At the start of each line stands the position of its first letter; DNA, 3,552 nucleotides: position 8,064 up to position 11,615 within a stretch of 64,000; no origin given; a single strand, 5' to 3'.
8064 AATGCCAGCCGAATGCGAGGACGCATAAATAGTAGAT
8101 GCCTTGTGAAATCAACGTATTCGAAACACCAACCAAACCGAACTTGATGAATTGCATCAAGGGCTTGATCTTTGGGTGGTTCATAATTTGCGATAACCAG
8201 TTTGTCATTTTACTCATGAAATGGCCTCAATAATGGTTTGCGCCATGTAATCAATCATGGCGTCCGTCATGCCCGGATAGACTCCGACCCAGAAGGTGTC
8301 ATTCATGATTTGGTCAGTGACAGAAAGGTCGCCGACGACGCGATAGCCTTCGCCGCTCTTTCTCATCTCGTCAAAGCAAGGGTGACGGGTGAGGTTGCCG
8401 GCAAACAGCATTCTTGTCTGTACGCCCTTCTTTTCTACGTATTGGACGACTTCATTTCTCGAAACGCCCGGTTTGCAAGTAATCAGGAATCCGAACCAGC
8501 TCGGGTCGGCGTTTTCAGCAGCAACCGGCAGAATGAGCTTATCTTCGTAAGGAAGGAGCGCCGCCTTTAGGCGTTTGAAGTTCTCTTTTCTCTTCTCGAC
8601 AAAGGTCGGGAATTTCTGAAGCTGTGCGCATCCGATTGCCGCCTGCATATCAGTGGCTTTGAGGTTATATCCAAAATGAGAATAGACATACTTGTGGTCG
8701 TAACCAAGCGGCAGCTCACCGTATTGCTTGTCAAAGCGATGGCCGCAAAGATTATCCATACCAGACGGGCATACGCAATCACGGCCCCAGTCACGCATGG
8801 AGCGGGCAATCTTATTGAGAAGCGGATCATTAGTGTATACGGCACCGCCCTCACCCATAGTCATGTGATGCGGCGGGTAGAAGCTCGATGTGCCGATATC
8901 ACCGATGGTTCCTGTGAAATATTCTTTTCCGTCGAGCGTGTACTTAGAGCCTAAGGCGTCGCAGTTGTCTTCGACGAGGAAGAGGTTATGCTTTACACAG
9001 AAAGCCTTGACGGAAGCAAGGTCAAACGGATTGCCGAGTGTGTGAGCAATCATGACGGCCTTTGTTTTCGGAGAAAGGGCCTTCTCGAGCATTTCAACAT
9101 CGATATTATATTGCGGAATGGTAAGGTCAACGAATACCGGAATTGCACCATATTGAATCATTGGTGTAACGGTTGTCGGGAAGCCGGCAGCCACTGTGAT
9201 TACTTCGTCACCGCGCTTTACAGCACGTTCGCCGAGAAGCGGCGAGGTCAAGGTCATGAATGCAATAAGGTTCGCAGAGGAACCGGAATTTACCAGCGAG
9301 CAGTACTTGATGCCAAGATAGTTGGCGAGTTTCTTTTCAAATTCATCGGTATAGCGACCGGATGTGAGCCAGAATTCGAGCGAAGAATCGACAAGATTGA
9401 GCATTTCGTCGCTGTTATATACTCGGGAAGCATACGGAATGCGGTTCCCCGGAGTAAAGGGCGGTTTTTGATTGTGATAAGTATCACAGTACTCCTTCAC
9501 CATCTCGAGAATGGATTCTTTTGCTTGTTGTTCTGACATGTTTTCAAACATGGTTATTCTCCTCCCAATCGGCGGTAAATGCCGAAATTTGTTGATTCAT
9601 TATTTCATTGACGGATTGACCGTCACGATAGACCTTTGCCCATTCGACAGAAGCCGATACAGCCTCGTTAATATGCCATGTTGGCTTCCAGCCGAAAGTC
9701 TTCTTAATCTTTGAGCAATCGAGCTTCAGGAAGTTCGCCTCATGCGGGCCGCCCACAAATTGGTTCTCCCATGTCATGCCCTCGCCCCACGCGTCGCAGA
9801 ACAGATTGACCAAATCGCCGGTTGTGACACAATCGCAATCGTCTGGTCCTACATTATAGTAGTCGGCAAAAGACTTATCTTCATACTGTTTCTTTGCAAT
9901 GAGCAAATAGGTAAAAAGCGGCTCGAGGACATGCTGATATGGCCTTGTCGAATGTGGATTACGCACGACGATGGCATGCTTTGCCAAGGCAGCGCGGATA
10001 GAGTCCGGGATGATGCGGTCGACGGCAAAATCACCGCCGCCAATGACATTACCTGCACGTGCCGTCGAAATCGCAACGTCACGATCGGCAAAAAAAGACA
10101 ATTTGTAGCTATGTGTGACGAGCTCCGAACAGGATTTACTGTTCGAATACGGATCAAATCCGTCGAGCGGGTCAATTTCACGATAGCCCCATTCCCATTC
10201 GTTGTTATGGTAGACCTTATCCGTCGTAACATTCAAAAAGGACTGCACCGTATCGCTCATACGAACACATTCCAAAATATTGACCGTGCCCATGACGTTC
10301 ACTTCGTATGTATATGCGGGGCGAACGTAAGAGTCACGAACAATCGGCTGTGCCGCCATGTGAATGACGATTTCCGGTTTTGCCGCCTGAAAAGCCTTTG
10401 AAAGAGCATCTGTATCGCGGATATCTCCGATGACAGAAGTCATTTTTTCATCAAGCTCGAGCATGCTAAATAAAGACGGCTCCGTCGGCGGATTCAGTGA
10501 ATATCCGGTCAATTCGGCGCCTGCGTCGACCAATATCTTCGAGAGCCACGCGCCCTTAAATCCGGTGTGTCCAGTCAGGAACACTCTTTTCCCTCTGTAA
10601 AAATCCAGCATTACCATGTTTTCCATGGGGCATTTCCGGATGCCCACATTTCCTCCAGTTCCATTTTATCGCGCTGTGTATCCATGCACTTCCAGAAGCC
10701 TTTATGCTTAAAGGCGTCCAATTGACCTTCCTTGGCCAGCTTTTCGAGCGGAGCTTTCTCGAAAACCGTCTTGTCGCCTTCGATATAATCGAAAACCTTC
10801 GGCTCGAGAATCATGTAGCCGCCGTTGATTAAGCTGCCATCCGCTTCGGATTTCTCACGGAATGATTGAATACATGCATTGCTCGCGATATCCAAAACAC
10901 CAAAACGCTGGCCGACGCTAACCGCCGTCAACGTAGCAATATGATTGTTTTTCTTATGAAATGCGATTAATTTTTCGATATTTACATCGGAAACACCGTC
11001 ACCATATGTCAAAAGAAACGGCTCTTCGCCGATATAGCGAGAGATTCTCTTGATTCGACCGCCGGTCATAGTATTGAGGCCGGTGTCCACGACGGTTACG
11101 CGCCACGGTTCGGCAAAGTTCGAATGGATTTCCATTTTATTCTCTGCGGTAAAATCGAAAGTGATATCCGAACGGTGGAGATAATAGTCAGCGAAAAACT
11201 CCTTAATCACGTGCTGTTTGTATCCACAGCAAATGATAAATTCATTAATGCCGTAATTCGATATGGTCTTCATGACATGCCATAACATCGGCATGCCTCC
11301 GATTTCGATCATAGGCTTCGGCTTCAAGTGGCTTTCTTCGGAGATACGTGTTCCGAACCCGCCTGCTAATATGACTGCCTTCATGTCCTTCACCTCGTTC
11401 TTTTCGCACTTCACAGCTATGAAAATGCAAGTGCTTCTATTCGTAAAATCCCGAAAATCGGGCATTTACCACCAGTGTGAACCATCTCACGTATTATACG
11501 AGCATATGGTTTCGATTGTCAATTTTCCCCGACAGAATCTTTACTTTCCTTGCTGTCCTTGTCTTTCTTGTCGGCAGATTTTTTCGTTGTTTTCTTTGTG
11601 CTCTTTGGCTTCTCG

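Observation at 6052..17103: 11-kb operon predicting a lipid-carrier-based surface glycosylation system that uses a CDP-activated branched 3,6-dideoxyhexose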

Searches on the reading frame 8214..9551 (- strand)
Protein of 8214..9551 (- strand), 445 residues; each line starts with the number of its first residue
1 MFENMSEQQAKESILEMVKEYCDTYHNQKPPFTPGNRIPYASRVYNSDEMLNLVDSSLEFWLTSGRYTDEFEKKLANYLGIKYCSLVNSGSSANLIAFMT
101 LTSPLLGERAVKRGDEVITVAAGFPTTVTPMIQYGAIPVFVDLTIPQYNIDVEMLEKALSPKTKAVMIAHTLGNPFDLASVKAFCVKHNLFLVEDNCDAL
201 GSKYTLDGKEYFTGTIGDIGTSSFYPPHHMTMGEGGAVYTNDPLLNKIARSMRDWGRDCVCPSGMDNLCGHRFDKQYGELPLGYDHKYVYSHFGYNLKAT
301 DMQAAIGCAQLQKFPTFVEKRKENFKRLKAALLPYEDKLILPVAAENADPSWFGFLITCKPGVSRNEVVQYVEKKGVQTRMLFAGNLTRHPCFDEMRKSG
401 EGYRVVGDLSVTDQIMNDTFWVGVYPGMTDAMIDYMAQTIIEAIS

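Call 3: search_protein_families(library=pfam, proteins=[window:8214-9551:-])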
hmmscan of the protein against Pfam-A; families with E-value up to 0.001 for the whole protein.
window:8214-9551:- (445 aa): 4 families
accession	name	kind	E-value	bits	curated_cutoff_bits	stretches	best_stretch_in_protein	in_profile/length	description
PF01041.23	DegT_DnrJ_EryC1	-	4.7e-85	286.4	19.8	1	50-440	7-359/360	DegT/DnrJ/EryC1/StrS aminotransferase family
PF01212.27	Beta_elim_lyase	-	8.9e-05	22.4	27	1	68-196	34-169/288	Beta-eliminating lyase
PF01053.26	Cys_Met_Meta_PP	-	9.6e-05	21.5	27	1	68-197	54-175/381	Cys/Met metabolism PLP-dependent enzyme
PF00266.25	Aminotran_5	-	0.00093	18.7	21.5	0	107-202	82-182/371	Aminotransferase class-V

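Call 4: search_protein_families(library=ncbifam, proteins=[window:8214-9551:-])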
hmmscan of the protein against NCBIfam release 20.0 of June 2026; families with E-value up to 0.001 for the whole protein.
window:8214-9551:- (445 aa): 12 families
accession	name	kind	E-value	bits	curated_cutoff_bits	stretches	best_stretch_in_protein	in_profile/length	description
NF011936.0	PRK15407.1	equivalog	2.4e-216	718.6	423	1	4-443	3-435/440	lipopolysaccharide biosynthesis protein RfbH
TIGR03588.1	PseC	equivalog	2.3e-51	174.9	423.5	1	38-442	2-378/380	UDP-4-amino-4,6-dideoxy-N-acetyl-beta-L-altrosamine transaminase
TIGR04181.1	NHT_00031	hypoth_equivalog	5.8e-48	163.6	420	2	60-252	24-220/359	LegC family aminotransferase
NF008687.0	PRK11706.1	equivalog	3.2e-39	134.7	375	2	40-258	4-211/375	dTDP-4-amino-4,6-dideoxygalactose transaminase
NF008658.2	PRK11658.1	equivalog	4.1e-31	108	631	1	47-390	14-331/379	UDP-4-amino-4-deoxy-L-arabinose aminotransferase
TIGR02379.1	ECA_wecE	subfamily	1.4e-29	103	434.85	1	64-381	29-319/376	dTDP-4-amino-4,6-dideoxy-D-glucose transaminase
TIGR04427.1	PLP_DesI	equivalog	2.2e-23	83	650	1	60-259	45-231/390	dTDP-4-dehydro-6-deoxyglucose aminotransferase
NF006488.0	PRK08912.1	equivalog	6.9e-10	38.4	498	1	101-195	100-198/387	aminotransferase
NF004770.0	PRK06108.1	subfamily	1.2e-06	27.7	422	1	109-196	115-210/396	pyridoxal phosphate-dependent aminotransferase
NF006569.0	PRK09082.1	subfamily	8.6e-06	25.1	420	1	110-170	111-171/386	methionine aminotransferase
NF005817.0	PRK07683.1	equivalog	3.2e-05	22.8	575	1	111-171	110-170/387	aminotransferase A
NF005305.0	PRK06836.1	equivalog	0.00018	20.9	376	1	111-169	119-177/396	pyridoxal phosphate-dependent aminotransferase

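Call 10: search_solved_structures(query=window:8214-9551:-, max_evalue=1e-10, show_alignments=2)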
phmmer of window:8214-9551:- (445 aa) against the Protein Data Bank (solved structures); distinct sequences matched with E-value up to 1e-10: 54.
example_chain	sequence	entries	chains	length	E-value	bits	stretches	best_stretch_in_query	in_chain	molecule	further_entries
3bcx_A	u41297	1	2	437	2.8e-158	530.4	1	5-438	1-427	CDP-6-deoxy-L-threo-D-glycero-4-hexulose-3-dehydrase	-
3bb8_A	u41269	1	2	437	5e-157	526.3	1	5-438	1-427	CDP-4-keto-6-deoxy-D-glucose-3-dehydrase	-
2gms_A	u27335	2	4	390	6.5e-49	170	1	53-390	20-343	Putative pyridoxamine 5-phosphate-dependent dehydrase, Wbdk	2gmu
3b8x_A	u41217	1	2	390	3.1e-48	167.8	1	53-390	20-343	Pyridoxamine 5-phosphate-dependent dehydrase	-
2r0t_A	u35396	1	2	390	3.1e-48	167.8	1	53-390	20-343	Pyridoxamine 5-phosphate-dependent dehydrase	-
3gr9_A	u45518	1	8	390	4.3e-48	167.3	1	53-390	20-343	ColD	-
9wvy_A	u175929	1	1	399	2.6e-45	158.1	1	40-398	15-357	Putative NDP-4-keto-6-deoxyglucose-3-dehydratase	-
7b0d_A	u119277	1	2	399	9.9e-42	146.3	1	57-257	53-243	Glutamine--scyllo-inositol transaminase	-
7b0m_AAA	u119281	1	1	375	1.5e-39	139.1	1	50-243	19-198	Sugar aminotransferase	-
3frk_A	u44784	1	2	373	2.3e-33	118.8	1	61-257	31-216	QdtB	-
3bn1_A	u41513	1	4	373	8.8e-32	113.5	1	53-258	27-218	Perosamine synthetase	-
3dr7_A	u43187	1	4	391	1e-31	113.3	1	53-258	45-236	Putative perosamine synthetase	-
3dr4_A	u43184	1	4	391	1.4e-31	112.9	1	53-258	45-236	Putative perosamine synthetase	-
5k8b_A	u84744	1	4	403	4.1e-31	111.3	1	68-365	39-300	8-amino-3,8-dideoxy-alpha-D-manno-octulosonate transaminase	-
8vr3_A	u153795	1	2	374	4.1e-31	111.3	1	62-256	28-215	DegT/DnrJ/EryC1/StrS aminotransferase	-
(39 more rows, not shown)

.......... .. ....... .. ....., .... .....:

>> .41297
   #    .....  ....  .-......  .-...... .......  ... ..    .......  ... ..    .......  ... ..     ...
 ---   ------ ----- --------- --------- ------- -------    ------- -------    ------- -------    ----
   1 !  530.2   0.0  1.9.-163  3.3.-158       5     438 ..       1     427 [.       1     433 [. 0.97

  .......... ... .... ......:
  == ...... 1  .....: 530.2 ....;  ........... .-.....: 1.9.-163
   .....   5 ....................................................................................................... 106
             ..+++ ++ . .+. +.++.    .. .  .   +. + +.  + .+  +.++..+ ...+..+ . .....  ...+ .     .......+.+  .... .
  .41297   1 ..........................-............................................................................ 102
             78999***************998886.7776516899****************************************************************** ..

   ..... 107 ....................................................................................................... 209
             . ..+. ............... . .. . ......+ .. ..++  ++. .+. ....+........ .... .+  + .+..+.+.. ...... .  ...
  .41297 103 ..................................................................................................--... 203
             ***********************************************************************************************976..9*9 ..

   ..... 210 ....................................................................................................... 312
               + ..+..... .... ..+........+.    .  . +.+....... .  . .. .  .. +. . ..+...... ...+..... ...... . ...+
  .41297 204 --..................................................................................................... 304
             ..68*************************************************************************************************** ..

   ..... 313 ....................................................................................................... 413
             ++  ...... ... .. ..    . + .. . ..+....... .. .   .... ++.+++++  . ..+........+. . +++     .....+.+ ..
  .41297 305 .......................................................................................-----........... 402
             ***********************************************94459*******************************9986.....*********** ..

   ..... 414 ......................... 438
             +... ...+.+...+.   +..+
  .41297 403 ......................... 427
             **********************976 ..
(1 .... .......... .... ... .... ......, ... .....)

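Call 76: search_dna_similar(query=window:8214-9551:-, collection=plasmids, mode=protein, max_evalue=1e-50, max_rows=15)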
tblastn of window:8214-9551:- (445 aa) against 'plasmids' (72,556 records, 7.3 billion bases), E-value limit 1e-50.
Records with a match: 64; places in all: 65; records where one place covers at least 80% of the query: 64.
Best place of each record, by identity: 60-80% 1; <60% 63.
By first word of the organism name: Streptomyces 28; Ensifer 7; Roseibium 6; Sinorhizobium 5; Labrenzia 4; Azospirillum 3; Salmonella 2; Desulfobaculum 1; Qipengyuania 1; Sphingomonas 1; and 6 more.
By predicted mobility (MOB-suite, as given by PLSDB): non-mobilizable 59; mobilizable 4; conjugative 1.
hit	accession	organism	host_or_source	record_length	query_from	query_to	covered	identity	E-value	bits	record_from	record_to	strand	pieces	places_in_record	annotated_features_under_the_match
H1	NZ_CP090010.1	Desulfobaculum bizertense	cell culture,rust layer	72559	7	444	98%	66.4%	0e+0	634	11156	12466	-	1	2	rfbH: lipopolysaccharide biosynthesis protein RfbH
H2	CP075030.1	Salmonella enterica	-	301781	5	442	98%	53.4%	3e-150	479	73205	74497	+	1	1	rfbH: lipopolysaccharide biosynthesis protein RfbH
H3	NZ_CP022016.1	Salmonella enterica subsp. enterica serovar India str. ...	-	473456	5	442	98%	53.4%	4e-150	479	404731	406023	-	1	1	rfbH: lipopolysaccharide biosynthesis protein RfbH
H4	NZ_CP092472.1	Qipengyuania spongiae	sponge,mixed culture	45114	3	442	99%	52.2%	6e-149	475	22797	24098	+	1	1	rfbH: lipopolysaccharide biosynthesis protein RfbH | rfbG: CDP-glucose 4,6-dehydratase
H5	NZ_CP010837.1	Sphingomonas hengshuiensis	whole organism,soil of Hengshui Lake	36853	5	442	98%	52.4%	3e-136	439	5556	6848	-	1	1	rfbH: lipopolysaccharide biosynthesis protein RfbH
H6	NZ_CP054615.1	Azospirillum oryzae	cell culture,soil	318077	7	440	98%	52.4%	4e-150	479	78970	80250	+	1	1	rfbH: lipopolysaccharide biosynthesis protein RfbH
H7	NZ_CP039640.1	Azospirillum sp. TSH100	soil,soil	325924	7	440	98%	52.4%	4e-150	479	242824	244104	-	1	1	rfbH: lipopolysaccharide biosynthesis protein RfbH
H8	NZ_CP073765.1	Methylovirgula sp. HY1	soil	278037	11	440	97%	51.0%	2e-141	453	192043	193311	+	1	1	rfbH: lipopolysaccharide biosynthesis protein RfbH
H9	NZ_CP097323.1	Streptomyces sp. RerS4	root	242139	3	444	99%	49.6%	9e-132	426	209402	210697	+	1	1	rfbH: lipopolysaccharide biosynthesis protein RfbH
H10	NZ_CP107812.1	Streptomyces sp. NBC_00539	-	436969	16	444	96%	50.0%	9e-128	414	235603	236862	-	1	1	rfbH: lipopolysaccharide biosynthesis protein RfbH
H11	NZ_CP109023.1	Streptomyces sp. NBC_00667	-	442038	16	444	96%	50.0%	9e-128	414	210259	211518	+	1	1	rfbH: lipopolysaccharide biosynthesis protein RfbH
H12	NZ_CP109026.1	Streptomyces sp. NBC_00664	-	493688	16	444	96%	50.0%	9e-128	414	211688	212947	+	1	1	rfbH: lipopolysaccharide biosynthesis protein RfbH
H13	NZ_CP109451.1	Streptomyces sp. NBC_01471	-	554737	3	444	99%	48.4%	5e-132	427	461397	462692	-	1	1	rfbH: lipopolysaccharide biosynthesis protein RfbH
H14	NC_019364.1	Sulfitobacter guttiformis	-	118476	9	440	97%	49.4%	2e-133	431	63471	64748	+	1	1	rfbH: lipopolysaccharide biosynthesis protein RfbH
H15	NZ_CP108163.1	Streptomyces sp. NBC_00158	-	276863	16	444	96%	49.5%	2e-126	411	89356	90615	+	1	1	rfbH: lipopolysaccharide biosynthesis protein RfbH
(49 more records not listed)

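Call 77: get_annotated_region(hit=H2, flank=8000)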
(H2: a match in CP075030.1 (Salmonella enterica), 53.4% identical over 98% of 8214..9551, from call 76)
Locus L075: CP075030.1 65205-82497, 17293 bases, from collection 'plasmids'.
description: Salmonella enterica subsp. enterica serovar Abortusequi strain CFSAN022626 plasmid pCFSAN022626, complete sequence
organism: Salmonella enterica (NCBI taxid 607)
taxonomy: Bacteria; Pseudomonadota; Gammaproteobacteria; Enterobacterales; Enterobacteriaceae; Salmonella; Salmonella enterica
host: -; source: -; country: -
typing (MOB-suite, as given by PLSDB): non-mobilizable
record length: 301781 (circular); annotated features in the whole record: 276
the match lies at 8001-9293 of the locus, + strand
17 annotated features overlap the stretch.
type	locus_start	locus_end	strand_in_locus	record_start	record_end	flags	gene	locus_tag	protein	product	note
CDS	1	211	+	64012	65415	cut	wcaM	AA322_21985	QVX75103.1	colanic acid biosynthesis protein WcaM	-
CDS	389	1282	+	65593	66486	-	galF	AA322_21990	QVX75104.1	GalU regulator GalF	-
CDS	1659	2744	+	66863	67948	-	rfbB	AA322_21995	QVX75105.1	dTDP-glucose 4,6-dehydratase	-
CDS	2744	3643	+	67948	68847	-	rfbD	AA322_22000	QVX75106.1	dTDP-4-dehydrorhamnose reductase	-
CDS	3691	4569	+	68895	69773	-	rfbA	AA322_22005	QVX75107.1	glucose-1-phosphate thymidylyltransferase RfbA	-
CDS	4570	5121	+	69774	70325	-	rfbC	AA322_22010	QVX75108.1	dTDP-4-dehydrorhamnose 3,5-epimerase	-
CDS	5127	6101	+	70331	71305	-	-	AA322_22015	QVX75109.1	CDP-6-deoxy-delta-3,4-glucoseen reductase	-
CDS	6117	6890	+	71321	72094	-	rfbF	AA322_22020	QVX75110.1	glucose-1-phosphate cytidylyltransferase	-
CDS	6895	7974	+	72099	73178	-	rfbG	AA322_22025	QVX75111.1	CDP-glucose 4,6-dehydratase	-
CDS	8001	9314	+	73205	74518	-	rfbH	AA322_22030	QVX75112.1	lipopolysaccharide biosynthesis protein RfbH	-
CDS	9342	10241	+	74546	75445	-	-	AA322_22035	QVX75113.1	CDP-abequose synthase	-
CDS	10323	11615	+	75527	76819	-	-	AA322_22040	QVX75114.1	MATE family efflux transporter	-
CDS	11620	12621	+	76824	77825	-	rfbV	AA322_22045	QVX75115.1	abequosyltransferase RfbV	-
CDS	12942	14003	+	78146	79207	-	-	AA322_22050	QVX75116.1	glycosyltransferase family 4 protein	-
CDS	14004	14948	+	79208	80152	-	rfbN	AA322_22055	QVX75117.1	O antigen biosynthesis rhamnosyltransferase RfbN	-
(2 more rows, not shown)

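Call 78: get_annotated_region(hit=H1, flank=9000)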
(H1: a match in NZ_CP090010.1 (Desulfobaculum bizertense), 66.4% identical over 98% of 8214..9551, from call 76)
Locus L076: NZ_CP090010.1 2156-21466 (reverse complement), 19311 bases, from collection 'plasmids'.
description: Desulfobaculum bizertense strain SY-1 plasmid unnamed, complete sequence
organism: Desulfobaculum bizertense (NCBI taxid 376490)
taxonomy: Bacteria; Thermodesulfobacteriota; Desulfovibrionia; Desulfovibrionales; Desulfovibrionaceae; Desulfobaculum; Desulfobaculum bizertense
host: -; source: cell culture,rust layer; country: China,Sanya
typing (MOB-suite, as given by PLSDB): non-mobilizable
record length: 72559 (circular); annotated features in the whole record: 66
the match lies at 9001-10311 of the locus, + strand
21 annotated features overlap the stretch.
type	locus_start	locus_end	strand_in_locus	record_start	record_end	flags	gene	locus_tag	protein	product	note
CDS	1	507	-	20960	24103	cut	-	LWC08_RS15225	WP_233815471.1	multidrug efflux RND transporter permease subunit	GO:0055085 - transmembrane transport [Evidence IEA]; GO:0042908 - xenobiotic transport [Evidence IEA]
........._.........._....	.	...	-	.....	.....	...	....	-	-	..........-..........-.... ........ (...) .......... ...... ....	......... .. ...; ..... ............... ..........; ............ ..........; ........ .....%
CDS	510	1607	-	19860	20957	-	-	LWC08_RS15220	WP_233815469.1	efflux RND transporter periplasmic adaptor subunit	GO:0006810 - transport [Evidence IEA]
CDS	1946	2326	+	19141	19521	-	-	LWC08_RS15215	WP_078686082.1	RidA family protein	-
CDS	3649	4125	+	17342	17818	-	-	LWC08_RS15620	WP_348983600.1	hypothetical protein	-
CDS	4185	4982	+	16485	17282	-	-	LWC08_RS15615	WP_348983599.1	L-serine ammonia-lyase, iron-sulfur-dependent, subunit alpha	-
CDS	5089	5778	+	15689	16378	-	-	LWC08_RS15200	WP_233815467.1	PAS domain-containing protein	-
CDS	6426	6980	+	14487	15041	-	-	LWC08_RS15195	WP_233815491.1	recombinase family protein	GO:0006310 - DNA recombination [Evidence IEA]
CDS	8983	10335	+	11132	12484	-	rfbH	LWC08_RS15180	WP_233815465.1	lipopolysaccharide biosynthesis protein RfbH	-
CDS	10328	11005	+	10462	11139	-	-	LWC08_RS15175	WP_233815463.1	transketolase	-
CDS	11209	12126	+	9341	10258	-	-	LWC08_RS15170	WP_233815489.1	transketolase C-terminal domain-containing protein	-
CDS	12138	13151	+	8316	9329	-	-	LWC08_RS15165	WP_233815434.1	hypothetical protein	-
CDS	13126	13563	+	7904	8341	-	-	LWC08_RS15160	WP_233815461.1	glycosyltransferase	-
CDS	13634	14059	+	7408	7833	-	-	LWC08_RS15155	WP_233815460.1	hypothetical protein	-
CDS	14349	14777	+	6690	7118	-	-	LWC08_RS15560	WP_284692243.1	glycosyltransferase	-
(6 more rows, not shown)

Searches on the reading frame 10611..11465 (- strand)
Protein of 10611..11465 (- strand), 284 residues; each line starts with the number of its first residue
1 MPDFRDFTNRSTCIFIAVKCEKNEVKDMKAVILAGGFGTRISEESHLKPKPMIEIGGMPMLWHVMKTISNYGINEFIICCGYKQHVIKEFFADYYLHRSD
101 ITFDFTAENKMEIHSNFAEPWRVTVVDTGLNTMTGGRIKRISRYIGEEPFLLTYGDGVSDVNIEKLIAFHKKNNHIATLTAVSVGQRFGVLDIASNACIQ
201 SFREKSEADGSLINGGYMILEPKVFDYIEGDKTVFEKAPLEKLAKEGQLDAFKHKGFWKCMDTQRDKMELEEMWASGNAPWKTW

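Call 3: search_protein_families(library=pfam, proteins=[window:10611-11465:-])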
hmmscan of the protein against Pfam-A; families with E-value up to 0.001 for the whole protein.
window:10611-11465:- (284 aa): 2 families
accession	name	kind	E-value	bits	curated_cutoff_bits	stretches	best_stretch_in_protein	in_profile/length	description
PF00483.29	NTP_transferase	-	1.8e-20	74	21.2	1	29-259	1-227/245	Nucleotidyl transferase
PF12804.13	NTP_transf_3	-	2e-09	38.2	27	1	30-85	1-51/160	MobA-like NTP transferase domain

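Call 4: search_protein_families(library=ncbifam, proteins=[window:10611-11465:-])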
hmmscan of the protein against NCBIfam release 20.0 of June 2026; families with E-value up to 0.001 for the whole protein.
window:10611-11465:- (284 aa): 31 families (the best 25 are shown)
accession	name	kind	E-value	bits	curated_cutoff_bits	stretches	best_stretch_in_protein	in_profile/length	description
TIGR02623.1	G1P_cyt_trans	equivalog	2.4e-119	397.5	300.25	1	28-284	1-255/255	glucose-1-phosphate cytidylyltransferase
TIGR03992.1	Arch_glmU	subfamily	1.5e-25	89.9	292.1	2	28-103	1-76/393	bifunctional sugar-1-phosphate nucleotidylyltransferase/acetyltransferase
NF049965.1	GlMnHpPGnyltfHddC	equivalog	2.1e-24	86.4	300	2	28-97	1-70/221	D-glycero-D-manno-heptose 1-phosphate guanosyltransferase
NF052502.1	man1P_GTase_Rv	exception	1.3e-22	80.1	440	2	29-95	2-68/352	mannose-1-phosphate guanylyltransferase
NF041313.1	UDPGP_AglF_Halo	equivalog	2.4e-20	73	400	1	28-108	1-80/234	UTP--glucose-1-phosphate uridylyltransferase AglF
NF041173.1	Sug_nt_acttase_Thmprot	equivalog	9.5e-18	64.3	600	1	28-261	1-214/405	bifunctional sugar-1-phosphate nucleotidylyltransferase/acetyltransferase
NF045761.1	NAMPUrTaseMurU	equivalog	1e-17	64.8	250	2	28-102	1-75/226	N-acetylmuramate alpha-1-phosphate uridylyltransferase MurU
NF041135.1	IPPtranDIPPsyn_Thcocales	equivalog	9.7e-14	51.2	580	1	28-95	1-65/419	bifunctional L-myo-inositol-1-phosphate cytidylyltransferase/CDP-L-myo-inositol myo-inositolphosphotransferase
TIGR01208.1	rmlA_long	equivalog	4.1e-12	45.7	320.25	1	29-229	1-183/353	glucose-1-phosphate thymidylyltransferase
TIGR01099.1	galU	equivalog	1.1e-11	44.9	326.8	1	28-230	2-216/261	UTP--glucose-1-phosphate uridylyltransferase GalU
TIGR02091.1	glgC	equivalog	1.9e-11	43.6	424.9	1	29-259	2-244/364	glucose-1-phosphate adenylyltransferase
NF003670.0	PRK05293.1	equivalog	8.2e-11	41.4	470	1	26-263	3-247/382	glucose-1-phosphate adenylyltransferase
NF001947.0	PRK00725.1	subfamily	2.1e-10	40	470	1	21-209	10-196/426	glucose-1-phosphate adenylyltransferase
TIGR01173.1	glmU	equivalog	1.3e-08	34.1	366.85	1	28-95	1-65/452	bifunctional UDP-N-acetylglucosamine diphosphorylase/glucosamine-1-phosphate N-acetyltransferase GlmU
TIGR00454.1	TIGR00454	hypoth_equivalog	5e-08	33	174.7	1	28-99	1-68/183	TIGR00454 family protein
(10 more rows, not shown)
